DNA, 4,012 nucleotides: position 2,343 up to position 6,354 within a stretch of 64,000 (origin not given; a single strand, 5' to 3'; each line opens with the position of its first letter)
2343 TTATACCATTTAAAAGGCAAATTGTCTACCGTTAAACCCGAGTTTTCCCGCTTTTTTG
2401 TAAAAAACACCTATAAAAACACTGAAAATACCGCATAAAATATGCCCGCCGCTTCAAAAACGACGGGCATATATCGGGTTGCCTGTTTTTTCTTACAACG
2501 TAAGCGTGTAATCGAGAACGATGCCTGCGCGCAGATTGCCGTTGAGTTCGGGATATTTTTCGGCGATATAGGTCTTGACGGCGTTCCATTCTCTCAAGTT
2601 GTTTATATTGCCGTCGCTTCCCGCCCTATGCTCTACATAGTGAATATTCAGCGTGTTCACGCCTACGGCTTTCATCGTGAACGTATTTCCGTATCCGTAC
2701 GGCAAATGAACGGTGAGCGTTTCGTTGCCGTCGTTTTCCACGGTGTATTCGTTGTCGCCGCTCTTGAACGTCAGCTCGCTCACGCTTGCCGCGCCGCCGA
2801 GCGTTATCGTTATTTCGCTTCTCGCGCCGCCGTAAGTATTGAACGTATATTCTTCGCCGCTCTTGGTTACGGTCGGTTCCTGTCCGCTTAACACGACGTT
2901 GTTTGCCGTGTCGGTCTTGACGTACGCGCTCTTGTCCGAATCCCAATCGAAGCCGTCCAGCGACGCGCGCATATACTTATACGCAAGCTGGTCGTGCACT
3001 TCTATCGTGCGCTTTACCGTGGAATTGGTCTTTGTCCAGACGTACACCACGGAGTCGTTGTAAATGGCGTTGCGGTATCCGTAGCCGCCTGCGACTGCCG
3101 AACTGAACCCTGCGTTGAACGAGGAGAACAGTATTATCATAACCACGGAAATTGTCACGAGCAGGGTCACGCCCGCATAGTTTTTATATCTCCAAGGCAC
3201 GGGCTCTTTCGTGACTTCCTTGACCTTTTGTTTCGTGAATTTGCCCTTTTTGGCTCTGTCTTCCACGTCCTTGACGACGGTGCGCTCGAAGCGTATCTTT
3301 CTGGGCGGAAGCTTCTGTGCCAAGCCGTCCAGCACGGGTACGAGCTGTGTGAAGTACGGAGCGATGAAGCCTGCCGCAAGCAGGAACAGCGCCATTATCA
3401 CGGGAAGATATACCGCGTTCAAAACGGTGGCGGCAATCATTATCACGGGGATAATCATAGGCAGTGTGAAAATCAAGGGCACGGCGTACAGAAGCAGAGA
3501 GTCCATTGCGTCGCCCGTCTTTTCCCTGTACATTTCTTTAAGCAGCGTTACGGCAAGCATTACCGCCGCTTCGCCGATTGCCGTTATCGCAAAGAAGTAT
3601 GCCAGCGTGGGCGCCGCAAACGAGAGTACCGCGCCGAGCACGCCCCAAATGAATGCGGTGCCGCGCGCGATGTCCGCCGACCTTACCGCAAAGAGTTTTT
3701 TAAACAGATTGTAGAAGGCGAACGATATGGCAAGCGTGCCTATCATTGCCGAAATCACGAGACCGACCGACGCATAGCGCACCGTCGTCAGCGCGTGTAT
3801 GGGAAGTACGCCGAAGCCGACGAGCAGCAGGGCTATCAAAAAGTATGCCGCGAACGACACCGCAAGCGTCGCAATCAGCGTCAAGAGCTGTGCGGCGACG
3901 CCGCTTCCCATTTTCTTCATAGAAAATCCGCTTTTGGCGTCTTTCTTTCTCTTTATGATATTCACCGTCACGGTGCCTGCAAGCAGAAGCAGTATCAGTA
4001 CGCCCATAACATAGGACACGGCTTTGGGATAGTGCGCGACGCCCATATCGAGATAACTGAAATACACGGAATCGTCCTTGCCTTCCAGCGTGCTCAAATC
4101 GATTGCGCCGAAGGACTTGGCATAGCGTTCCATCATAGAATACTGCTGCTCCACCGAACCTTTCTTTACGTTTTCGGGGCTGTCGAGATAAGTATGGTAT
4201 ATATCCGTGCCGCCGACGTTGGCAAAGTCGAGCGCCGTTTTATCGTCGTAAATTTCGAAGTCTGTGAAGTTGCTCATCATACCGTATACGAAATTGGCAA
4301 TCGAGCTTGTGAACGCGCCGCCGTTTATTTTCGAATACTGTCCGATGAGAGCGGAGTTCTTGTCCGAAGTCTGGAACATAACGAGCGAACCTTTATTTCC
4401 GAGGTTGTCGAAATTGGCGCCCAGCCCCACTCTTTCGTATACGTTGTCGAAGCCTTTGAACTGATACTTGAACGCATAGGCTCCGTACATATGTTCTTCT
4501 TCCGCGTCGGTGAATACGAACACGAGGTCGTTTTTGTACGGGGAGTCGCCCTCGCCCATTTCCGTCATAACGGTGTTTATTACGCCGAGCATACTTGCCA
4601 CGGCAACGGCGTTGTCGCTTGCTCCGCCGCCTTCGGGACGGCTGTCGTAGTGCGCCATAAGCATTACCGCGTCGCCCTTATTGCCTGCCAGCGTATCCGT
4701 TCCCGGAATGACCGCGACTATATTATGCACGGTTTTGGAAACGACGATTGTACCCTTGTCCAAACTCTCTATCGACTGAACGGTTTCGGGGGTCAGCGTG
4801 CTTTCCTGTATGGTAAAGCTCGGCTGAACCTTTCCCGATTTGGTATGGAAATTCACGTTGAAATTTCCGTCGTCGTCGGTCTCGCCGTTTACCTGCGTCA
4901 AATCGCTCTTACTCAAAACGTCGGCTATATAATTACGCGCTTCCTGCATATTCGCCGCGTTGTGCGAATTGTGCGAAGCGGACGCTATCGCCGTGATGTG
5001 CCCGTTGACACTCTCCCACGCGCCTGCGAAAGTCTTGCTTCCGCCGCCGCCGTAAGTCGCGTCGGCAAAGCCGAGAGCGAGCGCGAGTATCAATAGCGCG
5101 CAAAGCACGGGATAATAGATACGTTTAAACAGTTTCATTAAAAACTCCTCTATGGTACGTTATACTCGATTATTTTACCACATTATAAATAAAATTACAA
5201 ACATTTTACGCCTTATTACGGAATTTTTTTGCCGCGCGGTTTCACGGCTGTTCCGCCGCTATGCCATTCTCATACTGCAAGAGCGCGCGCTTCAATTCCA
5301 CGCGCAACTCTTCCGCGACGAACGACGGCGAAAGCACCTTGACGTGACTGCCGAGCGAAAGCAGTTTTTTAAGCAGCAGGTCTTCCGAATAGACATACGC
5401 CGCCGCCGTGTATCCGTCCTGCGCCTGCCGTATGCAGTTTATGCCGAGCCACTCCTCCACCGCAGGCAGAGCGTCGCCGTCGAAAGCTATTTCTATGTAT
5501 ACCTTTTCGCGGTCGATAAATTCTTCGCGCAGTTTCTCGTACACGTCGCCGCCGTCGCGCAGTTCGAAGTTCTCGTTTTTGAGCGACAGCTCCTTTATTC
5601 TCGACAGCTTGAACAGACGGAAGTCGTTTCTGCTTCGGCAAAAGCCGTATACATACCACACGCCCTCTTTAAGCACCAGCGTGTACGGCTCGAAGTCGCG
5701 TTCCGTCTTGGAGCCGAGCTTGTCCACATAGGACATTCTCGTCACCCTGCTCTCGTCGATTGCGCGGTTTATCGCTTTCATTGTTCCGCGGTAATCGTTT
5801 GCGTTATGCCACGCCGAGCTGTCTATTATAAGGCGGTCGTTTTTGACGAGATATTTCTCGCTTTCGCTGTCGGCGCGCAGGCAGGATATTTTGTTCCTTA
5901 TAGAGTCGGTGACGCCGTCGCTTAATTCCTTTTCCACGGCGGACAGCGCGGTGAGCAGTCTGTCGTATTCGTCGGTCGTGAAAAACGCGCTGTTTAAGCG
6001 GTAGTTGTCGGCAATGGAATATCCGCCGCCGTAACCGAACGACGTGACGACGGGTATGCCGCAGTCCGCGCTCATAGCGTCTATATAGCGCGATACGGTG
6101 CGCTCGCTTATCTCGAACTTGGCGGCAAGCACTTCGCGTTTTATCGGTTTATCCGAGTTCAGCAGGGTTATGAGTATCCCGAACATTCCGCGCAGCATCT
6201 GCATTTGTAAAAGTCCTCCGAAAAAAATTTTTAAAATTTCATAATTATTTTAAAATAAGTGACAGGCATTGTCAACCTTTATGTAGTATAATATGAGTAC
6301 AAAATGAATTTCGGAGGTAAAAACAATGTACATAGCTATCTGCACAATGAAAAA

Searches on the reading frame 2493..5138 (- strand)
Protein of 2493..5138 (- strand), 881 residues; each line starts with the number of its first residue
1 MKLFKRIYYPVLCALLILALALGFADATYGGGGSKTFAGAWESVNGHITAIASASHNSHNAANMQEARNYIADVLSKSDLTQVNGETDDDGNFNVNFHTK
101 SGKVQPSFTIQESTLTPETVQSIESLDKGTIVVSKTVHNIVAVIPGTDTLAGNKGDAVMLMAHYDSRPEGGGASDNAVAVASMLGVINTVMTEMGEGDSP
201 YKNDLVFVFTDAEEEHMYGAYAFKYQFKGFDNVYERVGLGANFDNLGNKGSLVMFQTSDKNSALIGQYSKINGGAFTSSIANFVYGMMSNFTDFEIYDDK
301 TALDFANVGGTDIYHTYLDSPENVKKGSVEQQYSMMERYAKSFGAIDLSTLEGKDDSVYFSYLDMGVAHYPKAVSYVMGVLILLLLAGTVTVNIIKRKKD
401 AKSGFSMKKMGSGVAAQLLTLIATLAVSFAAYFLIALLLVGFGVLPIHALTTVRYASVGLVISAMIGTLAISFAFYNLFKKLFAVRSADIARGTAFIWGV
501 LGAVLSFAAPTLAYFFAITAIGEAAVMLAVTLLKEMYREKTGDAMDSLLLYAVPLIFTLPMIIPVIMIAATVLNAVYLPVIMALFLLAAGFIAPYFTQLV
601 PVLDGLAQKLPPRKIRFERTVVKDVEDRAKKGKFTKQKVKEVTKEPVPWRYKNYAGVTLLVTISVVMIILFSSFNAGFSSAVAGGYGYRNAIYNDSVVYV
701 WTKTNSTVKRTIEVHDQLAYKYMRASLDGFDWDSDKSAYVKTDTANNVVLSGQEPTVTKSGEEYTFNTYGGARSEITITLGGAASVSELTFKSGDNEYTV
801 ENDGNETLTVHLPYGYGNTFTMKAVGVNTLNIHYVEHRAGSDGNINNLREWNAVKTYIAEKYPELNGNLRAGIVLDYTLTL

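Call 49: search_protein_families(library=pfam, proteins=[window:2493-5138:-], max_evalue=0.00001)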
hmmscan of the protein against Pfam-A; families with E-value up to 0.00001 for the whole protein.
window:2493-5138:- (881 aa): 1 family
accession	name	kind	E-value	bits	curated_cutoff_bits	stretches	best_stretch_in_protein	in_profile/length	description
PF04389.22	Peptidase_M28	-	4.4e-28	98.7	21.3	1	139-334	1-187/193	Peptidase family M28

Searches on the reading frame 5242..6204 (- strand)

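Call 49: search_protein_families(library=pfam, proteins=[window:5242-6204:-], max_evalue=0.00001)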
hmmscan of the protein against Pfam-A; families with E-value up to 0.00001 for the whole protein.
window:5242-6204:- (320 aa): 3 families
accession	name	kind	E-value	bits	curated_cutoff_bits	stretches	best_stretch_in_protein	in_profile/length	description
PF13280.12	WYL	-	1e-20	73.9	21.8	1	141-206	2-68/70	WYL domain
PF08279.18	HTH_11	-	1.7e-07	31.5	25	1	10-61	5-53/55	HTH domain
PF25583.1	WCX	-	2.7e-07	31.3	23.9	1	234-308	2-76/76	WCX domain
